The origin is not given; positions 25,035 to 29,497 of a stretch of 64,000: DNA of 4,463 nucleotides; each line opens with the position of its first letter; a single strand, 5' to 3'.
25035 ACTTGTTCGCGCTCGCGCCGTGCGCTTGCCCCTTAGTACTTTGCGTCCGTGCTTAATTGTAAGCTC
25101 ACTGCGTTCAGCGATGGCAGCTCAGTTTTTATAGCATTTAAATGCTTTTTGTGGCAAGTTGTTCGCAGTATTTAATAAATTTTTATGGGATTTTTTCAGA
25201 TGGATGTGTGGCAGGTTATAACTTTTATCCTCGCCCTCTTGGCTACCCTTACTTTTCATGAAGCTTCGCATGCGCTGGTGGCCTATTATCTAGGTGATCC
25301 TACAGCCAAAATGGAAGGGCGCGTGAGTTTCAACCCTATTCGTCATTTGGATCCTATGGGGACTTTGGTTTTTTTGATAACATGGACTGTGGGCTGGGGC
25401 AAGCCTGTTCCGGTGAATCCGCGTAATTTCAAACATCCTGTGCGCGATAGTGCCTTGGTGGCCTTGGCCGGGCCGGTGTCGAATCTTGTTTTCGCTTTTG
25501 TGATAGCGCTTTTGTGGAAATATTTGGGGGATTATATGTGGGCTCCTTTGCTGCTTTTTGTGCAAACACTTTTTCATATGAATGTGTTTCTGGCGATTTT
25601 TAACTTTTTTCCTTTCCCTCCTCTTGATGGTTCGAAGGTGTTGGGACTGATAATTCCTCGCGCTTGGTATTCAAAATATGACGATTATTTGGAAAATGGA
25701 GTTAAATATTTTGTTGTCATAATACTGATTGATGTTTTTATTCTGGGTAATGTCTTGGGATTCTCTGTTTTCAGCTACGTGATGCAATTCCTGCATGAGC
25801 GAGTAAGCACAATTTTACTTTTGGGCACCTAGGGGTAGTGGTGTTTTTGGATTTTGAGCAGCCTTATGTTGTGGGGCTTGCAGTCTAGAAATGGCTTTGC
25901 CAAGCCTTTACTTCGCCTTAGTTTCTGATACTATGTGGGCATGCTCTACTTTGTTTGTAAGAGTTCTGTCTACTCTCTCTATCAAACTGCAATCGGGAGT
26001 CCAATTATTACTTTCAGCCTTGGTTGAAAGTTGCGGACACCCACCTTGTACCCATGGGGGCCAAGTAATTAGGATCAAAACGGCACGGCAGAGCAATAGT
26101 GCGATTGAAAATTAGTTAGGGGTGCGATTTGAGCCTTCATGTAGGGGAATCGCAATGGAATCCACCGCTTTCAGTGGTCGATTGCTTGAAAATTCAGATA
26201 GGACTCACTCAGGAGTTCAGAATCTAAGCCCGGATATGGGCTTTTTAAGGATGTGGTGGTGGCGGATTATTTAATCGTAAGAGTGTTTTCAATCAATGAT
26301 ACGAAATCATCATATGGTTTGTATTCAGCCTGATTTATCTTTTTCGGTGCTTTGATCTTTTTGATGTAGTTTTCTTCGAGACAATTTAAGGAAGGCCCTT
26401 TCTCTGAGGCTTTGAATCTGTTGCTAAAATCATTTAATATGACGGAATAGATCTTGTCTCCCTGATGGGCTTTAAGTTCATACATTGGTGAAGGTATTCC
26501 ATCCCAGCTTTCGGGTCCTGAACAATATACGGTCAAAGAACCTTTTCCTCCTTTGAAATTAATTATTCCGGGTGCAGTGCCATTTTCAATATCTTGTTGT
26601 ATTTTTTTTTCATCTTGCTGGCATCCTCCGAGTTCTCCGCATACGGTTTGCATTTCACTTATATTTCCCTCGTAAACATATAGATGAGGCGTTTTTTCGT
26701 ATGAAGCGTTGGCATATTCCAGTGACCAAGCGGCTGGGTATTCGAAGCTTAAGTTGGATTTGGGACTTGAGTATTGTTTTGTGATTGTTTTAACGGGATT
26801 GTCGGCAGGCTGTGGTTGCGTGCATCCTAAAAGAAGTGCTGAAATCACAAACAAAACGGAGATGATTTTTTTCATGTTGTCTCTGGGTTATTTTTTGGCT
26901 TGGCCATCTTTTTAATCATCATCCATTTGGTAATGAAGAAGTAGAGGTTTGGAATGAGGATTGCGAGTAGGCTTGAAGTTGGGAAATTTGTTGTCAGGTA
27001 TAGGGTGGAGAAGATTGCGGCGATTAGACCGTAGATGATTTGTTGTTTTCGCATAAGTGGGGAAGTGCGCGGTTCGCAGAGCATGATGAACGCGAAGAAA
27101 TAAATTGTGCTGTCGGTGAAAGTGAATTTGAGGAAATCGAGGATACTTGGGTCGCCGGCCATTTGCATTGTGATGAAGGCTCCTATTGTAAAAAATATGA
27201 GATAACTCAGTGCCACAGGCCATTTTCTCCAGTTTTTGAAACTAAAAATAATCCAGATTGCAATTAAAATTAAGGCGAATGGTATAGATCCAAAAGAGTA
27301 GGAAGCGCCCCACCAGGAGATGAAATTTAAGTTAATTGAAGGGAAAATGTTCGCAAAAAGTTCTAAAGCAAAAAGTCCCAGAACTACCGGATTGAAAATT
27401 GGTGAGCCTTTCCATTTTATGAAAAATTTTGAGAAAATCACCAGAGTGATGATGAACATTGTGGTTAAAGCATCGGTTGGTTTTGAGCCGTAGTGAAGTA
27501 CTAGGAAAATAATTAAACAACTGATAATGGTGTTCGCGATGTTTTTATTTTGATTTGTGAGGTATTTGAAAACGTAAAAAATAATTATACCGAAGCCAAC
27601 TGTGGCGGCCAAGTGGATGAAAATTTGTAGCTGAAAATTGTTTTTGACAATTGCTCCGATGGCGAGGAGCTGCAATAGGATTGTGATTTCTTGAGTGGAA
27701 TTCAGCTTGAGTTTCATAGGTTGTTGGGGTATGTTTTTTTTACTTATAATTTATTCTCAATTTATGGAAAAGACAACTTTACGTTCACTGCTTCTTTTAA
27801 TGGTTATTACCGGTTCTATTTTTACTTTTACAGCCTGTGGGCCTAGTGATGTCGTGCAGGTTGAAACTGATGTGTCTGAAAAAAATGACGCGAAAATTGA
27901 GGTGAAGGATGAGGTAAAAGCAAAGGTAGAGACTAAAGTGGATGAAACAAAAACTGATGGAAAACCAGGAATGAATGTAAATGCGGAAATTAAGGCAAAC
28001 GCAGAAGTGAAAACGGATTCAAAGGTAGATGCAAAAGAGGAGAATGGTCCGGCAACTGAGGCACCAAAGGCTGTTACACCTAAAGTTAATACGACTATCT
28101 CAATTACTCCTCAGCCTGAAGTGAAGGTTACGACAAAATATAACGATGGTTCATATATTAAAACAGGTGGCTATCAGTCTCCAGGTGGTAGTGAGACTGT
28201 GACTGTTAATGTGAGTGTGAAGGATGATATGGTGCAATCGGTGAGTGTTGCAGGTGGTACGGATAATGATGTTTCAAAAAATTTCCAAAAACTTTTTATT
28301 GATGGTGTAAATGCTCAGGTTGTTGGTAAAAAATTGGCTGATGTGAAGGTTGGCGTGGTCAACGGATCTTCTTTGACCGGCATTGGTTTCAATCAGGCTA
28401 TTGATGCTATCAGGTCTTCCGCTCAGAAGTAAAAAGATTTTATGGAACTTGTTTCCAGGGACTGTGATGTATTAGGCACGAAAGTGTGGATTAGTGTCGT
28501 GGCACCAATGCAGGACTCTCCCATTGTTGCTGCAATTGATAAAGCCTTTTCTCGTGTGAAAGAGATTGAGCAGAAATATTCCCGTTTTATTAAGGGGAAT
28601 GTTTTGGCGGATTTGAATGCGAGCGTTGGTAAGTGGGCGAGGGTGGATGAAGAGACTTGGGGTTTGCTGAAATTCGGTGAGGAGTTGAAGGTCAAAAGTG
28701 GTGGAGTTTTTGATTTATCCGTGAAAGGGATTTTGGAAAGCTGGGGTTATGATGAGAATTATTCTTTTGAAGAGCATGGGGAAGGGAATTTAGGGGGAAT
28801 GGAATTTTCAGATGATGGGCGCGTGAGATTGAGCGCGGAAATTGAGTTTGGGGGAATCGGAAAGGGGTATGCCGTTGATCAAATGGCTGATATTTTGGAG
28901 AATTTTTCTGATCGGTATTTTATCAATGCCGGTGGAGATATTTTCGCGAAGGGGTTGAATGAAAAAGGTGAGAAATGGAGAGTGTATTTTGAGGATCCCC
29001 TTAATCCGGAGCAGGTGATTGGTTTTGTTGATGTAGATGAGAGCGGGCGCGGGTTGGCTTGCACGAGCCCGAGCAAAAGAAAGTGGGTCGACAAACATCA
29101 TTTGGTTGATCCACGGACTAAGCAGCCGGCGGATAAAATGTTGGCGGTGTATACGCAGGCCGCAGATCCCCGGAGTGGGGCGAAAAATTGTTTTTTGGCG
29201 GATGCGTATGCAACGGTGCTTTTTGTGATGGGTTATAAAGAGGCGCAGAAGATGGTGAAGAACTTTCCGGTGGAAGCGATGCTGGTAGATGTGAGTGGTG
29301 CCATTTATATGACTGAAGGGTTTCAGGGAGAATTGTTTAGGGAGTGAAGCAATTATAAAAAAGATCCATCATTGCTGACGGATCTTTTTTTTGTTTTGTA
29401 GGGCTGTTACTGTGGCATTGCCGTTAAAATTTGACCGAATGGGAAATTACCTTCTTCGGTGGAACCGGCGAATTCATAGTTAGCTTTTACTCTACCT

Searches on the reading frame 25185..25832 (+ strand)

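Call 59: search_protein_families(library=pfam, proteins=[window:25185-25832:+], max_evalue=0.001)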
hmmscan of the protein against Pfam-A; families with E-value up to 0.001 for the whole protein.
window:25185-25832:+ (215 aa): 1 family
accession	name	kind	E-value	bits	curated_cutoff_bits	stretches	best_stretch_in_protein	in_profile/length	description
PF02163.28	Peptidase_M50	-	2e-12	47.4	27.2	2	122-181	159-218/221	Peptidase family M50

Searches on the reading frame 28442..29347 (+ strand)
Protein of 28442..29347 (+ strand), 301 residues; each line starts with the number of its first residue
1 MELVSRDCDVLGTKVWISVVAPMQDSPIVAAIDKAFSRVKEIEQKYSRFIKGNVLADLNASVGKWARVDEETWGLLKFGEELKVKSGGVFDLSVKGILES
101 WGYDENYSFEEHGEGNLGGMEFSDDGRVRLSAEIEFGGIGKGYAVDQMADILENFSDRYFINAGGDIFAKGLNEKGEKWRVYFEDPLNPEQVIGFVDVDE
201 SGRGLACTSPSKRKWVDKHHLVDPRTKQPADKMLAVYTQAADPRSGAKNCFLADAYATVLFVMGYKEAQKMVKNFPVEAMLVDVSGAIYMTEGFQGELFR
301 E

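Call 4: search_protein_families(library=pfam, proteins=[window:28442-29347:+], max_evalue=0.001)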
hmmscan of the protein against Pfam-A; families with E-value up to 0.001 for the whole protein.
window:28442-29347:+ (301 aa): 1 family
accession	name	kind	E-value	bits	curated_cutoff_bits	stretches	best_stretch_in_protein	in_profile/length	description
PF02424.20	ApbE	-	3.9e-45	154.9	25.6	1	11-280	1-265/266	ApbE family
